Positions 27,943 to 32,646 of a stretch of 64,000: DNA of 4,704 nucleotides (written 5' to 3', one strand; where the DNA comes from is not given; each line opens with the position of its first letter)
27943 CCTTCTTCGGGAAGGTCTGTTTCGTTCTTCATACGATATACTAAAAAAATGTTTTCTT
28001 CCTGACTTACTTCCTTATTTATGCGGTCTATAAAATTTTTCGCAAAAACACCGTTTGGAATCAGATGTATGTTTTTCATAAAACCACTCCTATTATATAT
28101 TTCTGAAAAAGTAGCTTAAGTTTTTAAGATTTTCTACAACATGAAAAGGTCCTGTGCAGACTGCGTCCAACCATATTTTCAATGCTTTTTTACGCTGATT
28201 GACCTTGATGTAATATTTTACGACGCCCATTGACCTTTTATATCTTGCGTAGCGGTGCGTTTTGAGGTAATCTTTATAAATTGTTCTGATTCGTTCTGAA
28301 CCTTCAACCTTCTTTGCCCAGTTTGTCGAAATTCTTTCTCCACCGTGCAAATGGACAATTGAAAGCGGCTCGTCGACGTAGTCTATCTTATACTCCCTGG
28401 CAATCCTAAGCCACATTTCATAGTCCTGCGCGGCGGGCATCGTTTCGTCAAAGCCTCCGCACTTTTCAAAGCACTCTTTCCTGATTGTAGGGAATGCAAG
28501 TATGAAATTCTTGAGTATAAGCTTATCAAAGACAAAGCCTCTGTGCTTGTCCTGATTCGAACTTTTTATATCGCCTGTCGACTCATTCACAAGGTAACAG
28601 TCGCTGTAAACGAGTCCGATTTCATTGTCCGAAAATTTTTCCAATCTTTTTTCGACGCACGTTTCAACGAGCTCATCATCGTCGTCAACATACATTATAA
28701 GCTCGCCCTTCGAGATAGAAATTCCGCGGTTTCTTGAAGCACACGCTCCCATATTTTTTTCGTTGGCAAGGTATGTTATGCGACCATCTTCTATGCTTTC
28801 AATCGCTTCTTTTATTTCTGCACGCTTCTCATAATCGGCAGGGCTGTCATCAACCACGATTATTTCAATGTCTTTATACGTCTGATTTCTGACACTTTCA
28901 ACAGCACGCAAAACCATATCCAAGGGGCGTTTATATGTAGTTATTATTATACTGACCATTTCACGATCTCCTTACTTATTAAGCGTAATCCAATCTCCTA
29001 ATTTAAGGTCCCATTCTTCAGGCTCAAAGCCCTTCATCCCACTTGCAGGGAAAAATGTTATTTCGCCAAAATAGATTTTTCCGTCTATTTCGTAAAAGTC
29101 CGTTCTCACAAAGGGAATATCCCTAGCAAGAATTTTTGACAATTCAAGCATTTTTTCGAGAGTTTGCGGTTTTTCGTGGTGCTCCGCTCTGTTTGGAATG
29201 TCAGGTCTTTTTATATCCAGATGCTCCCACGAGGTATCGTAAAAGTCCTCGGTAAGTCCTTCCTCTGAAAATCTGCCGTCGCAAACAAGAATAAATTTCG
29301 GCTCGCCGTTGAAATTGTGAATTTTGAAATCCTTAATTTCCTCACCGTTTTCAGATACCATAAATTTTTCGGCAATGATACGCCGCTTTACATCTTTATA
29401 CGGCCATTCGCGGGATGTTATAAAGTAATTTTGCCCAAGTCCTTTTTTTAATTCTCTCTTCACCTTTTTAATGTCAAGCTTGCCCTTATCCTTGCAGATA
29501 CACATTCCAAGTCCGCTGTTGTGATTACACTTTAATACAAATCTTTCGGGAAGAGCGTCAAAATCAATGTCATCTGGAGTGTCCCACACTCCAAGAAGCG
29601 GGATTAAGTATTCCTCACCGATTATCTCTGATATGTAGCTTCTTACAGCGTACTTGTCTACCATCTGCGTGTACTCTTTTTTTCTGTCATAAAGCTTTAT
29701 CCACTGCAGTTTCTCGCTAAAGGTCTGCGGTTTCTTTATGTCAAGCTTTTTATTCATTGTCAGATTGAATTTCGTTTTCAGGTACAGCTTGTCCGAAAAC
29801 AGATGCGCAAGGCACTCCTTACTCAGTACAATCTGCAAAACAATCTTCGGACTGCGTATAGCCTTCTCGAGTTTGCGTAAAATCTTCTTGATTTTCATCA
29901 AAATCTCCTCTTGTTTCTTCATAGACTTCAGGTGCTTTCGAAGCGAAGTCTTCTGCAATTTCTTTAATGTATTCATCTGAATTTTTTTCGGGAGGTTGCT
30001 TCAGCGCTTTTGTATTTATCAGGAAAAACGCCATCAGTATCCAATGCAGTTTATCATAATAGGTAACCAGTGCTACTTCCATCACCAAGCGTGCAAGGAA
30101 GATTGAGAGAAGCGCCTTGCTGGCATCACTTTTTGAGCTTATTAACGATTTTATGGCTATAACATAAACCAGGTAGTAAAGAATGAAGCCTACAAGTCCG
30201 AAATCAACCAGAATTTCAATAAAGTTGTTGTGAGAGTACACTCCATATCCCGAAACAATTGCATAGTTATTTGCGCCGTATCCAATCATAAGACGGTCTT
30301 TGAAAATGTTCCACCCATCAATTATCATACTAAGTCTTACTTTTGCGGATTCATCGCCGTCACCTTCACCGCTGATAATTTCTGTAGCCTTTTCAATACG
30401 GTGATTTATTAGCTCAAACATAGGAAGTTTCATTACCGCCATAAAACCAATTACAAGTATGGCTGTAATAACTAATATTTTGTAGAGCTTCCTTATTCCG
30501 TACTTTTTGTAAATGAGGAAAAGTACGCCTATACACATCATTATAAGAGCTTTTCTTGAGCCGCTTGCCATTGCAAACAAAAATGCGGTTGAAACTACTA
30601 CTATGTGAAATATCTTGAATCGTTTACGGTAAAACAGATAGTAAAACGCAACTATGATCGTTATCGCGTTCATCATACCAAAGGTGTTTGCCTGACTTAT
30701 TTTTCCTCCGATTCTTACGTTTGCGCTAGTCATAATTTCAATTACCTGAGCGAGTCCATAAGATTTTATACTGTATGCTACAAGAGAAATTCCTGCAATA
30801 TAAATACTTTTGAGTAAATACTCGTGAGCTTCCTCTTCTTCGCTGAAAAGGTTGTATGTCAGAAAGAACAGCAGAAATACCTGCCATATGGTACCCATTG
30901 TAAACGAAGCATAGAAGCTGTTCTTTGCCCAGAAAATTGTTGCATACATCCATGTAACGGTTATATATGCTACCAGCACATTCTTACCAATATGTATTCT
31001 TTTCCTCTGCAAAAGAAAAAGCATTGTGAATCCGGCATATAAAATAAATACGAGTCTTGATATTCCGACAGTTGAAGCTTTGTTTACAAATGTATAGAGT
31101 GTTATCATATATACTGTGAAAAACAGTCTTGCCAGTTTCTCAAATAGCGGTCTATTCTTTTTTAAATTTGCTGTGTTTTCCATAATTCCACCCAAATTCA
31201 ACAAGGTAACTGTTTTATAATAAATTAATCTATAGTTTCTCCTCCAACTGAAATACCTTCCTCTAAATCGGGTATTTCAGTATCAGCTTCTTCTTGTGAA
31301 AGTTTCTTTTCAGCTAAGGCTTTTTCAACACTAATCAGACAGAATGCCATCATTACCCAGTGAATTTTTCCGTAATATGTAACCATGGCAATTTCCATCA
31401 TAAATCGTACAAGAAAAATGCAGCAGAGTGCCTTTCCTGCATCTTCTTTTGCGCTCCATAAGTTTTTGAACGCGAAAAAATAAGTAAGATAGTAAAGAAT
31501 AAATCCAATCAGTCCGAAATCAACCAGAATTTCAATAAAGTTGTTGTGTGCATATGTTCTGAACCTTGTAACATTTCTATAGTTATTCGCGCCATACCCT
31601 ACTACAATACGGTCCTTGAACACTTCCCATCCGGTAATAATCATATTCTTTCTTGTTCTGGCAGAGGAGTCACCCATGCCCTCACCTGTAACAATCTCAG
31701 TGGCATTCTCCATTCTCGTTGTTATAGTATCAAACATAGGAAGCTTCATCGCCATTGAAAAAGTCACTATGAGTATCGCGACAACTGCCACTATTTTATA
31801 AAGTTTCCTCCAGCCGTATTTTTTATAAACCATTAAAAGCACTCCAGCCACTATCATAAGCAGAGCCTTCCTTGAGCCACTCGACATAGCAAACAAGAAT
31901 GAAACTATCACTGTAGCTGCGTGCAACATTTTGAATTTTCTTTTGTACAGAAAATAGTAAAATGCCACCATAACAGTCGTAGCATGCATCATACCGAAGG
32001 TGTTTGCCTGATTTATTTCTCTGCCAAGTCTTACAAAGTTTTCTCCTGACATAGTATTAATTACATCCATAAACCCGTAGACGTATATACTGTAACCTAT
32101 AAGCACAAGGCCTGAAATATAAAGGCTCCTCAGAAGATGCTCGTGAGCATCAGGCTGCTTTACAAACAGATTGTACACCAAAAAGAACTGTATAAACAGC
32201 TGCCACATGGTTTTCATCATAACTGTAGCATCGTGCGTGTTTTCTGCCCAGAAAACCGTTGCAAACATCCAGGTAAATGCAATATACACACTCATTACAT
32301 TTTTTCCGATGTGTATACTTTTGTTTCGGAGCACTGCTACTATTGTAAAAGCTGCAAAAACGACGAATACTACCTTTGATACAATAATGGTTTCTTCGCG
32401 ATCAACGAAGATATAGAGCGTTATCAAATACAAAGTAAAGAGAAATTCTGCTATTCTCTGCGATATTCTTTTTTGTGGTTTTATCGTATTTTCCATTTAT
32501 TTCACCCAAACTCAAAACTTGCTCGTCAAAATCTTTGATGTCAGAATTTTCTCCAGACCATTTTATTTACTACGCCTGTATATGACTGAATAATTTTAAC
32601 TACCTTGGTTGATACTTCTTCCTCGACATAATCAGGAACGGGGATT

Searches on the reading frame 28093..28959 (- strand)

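Call 3: search_protein_families(library=pfam, proteins=[window:28093-28959:-], max_evalue=0.01)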
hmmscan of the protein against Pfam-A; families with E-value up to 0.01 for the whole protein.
window:28093-28959:- (288 aa): 3 families
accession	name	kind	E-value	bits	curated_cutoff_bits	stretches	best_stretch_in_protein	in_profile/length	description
PF00535.33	Glycos_transf_2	-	7.9e-30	104.4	23.3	1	3-152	1-152/168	Glycosyl transferase family 2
PF10111.15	Glyco_tranf_2_2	-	2.3e-17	63.8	27.3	1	21-191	17-204/276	Glycosyltransferase like family 2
PF13641.12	Glyco_tranf_2_3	-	6.8e-09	36.5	27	1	2-95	3-97/230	Glycosyltransferase like family 2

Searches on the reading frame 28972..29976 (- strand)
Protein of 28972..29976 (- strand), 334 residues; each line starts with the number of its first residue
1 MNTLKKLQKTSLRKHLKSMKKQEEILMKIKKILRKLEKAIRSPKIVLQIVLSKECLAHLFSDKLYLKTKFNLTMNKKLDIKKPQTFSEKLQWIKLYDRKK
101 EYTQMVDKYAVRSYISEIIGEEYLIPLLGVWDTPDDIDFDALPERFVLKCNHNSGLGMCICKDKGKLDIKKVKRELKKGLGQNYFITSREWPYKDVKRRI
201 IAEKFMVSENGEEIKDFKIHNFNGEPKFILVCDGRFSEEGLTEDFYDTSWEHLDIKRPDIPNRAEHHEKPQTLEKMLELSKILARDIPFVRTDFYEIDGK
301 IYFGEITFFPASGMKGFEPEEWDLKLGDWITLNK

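Call 4: search_protein_families(library=pfam, proteins=[window:28972-29976:-], max_evalue=0.01)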
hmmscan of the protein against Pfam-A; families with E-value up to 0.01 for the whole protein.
window:28972-29976:- (334 aa): 1 family
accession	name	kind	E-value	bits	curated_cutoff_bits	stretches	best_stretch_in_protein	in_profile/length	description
PF14305.11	ATPgrasp_TupA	-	8.5e-70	235.4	25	1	88-330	1-240/241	TupA-like ATPgrasp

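Call 5: search_protein_families(library=ncbifam, proteins=[window:28972-29976:-], max_evalue=0.001)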
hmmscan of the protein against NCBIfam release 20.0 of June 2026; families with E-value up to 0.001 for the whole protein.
window:28972-29976:- (334 aa): 0 families

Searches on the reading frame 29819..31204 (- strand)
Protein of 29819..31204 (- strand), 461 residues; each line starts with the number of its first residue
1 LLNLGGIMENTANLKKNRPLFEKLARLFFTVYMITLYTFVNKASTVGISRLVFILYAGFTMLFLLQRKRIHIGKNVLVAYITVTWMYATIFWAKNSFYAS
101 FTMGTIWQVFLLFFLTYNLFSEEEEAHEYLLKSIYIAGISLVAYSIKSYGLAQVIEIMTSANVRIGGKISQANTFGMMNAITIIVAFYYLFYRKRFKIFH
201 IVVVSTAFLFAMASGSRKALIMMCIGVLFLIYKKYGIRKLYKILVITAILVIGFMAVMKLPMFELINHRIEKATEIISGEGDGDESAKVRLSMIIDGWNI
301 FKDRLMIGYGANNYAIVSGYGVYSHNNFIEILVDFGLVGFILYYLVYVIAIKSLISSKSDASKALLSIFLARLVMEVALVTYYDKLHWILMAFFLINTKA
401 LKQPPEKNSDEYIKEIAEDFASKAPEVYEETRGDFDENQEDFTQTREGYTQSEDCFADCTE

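Call 4: search_protein_families(library=pfam, proteins=[window:29819-31204:-], max_evalue=0.01)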
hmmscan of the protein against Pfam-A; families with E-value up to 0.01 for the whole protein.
window:29819-31204:- (461 aa): 1 family
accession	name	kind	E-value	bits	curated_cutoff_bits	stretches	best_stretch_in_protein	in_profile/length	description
PF04932.20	Wzy_C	-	2.5e-17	63.5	31.7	1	204-343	3-148/149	O-Antigen ligase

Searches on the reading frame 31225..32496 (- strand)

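Call 4: search_protein_families(library=pfam, proteins=[window:31225-32496:-], max_evalue=0.01)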
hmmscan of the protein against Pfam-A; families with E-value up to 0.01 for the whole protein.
window:31225-32496:- (423 aa): 1 family
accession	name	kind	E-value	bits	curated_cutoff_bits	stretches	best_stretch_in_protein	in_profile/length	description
PF04932.20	Wzy_C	-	9.3e-20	71.4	31.7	1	195-335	2-148/149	O-Antigen ligase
